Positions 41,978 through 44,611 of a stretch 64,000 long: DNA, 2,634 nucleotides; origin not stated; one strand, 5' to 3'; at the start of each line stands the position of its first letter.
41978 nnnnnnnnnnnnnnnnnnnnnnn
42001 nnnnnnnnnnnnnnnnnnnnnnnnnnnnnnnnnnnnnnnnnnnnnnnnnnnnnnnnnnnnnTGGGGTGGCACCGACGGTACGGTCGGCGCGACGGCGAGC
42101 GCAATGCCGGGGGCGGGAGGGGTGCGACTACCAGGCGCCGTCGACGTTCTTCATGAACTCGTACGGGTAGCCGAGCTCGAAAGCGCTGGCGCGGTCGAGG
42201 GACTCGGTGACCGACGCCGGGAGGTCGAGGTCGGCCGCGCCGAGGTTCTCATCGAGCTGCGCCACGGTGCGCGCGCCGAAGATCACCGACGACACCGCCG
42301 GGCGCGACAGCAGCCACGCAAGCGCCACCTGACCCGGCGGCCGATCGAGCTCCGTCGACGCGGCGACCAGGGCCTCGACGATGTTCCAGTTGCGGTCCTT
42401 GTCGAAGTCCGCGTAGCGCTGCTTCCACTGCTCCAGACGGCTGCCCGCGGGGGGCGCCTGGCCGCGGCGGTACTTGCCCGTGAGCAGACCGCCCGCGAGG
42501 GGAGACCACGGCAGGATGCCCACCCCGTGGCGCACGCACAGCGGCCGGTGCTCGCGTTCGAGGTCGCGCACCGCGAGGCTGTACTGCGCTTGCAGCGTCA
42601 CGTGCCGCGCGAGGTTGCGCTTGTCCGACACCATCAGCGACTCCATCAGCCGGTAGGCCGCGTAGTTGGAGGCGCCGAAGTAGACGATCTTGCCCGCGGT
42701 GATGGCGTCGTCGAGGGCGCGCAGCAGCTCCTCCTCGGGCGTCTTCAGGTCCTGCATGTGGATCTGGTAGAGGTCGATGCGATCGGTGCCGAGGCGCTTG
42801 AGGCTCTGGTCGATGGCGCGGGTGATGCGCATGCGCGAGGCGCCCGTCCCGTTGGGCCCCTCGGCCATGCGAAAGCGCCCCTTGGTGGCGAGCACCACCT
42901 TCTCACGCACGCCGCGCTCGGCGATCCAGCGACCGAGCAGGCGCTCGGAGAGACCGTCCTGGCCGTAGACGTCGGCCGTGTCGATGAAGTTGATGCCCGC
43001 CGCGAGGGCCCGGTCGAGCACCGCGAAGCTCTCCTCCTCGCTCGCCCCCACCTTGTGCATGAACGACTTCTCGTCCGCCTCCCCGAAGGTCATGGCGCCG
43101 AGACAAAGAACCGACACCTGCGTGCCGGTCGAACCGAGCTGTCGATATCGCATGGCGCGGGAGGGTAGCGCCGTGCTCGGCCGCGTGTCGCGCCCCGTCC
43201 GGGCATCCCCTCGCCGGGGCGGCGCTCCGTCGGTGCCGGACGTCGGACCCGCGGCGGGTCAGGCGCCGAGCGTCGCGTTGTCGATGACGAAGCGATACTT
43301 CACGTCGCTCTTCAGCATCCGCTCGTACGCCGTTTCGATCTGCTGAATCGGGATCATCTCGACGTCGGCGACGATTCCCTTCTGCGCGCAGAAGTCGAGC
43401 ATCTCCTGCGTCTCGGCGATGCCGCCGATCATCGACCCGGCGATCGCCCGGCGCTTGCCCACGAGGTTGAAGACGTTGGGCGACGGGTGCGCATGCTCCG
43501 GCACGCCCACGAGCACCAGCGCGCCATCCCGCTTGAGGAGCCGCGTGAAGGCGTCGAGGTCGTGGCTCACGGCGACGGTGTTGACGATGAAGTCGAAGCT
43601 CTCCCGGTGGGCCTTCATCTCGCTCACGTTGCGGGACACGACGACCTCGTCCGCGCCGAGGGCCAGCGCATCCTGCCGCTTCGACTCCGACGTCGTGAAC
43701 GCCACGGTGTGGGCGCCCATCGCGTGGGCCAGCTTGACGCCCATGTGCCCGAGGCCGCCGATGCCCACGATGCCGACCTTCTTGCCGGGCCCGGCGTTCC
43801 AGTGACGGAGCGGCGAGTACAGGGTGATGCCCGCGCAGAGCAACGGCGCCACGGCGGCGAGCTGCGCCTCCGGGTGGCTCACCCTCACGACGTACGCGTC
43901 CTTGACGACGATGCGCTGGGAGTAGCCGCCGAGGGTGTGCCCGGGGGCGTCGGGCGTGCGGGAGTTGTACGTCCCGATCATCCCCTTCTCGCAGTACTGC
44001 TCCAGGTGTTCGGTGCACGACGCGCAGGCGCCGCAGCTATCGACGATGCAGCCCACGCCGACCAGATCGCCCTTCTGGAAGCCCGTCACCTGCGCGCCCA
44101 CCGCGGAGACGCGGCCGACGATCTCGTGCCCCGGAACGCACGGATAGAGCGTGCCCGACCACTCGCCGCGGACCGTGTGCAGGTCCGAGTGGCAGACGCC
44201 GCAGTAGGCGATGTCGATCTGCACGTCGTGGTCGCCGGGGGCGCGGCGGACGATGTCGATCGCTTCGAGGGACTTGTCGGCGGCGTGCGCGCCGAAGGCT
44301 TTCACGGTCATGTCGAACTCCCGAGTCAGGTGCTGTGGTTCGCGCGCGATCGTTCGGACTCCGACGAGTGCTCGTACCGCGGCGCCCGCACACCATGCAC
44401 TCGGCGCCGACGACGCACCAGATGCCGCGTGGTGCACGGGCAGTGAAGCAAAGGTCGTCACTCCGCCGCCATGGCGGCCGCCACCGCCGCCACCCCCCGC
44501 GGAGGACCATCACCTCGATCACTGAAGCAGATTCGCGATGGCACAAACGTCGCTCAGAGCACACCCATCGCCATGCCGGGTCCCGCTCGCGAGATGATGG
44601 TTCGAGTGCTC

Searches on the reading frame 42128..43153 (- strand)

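Call 95: search_protein_families(library=pfam, proteins=[window:42128-43153:-], max_evalue=0.0001)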
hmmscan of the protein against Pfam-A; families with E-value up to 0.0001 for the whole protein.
window:42128-43153:- (341 aa): 1 family
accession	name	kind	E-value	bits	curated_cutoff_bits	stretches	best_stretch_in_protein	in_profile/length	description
PF00248.27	Aldo_ket_red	-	1.1e-73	248.3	24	1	16-322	2-289/291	Aldo/keto reductase family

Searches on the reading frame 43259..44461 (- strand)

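Call 95: search_protein_families(library=pfam, proteins=[window:43259-44461:-], max_evalue=0.0001)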
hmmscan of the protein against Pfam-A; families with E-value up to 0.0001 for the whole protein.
window:43259-44461:- (400 aa): 4 families
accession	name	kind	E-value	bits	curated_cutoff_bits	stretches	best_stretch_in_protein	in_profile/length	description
PF08240.17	ADH_N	-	1e-25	90.4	23.5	1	76-194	1-102/104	Alcohol dehydrogenase GroES-like domain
PF00107.32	ADH_zinc_N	-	6e-24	84.9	31.8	1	236-359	1-128/129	Zinc-binding dehydrogenase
PF13602.12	ADH_zinc_N_2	-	4.5e-06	28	27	1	268-382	1-123/134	Zinc-binding dehydrogenase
PF02826.25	2-Hacid_dh_C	-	3.8e-05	23.6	25.1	0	226-298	36-101/178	D-isomer specific 2-hydroxyacid dehydrogenase, NAD binding domain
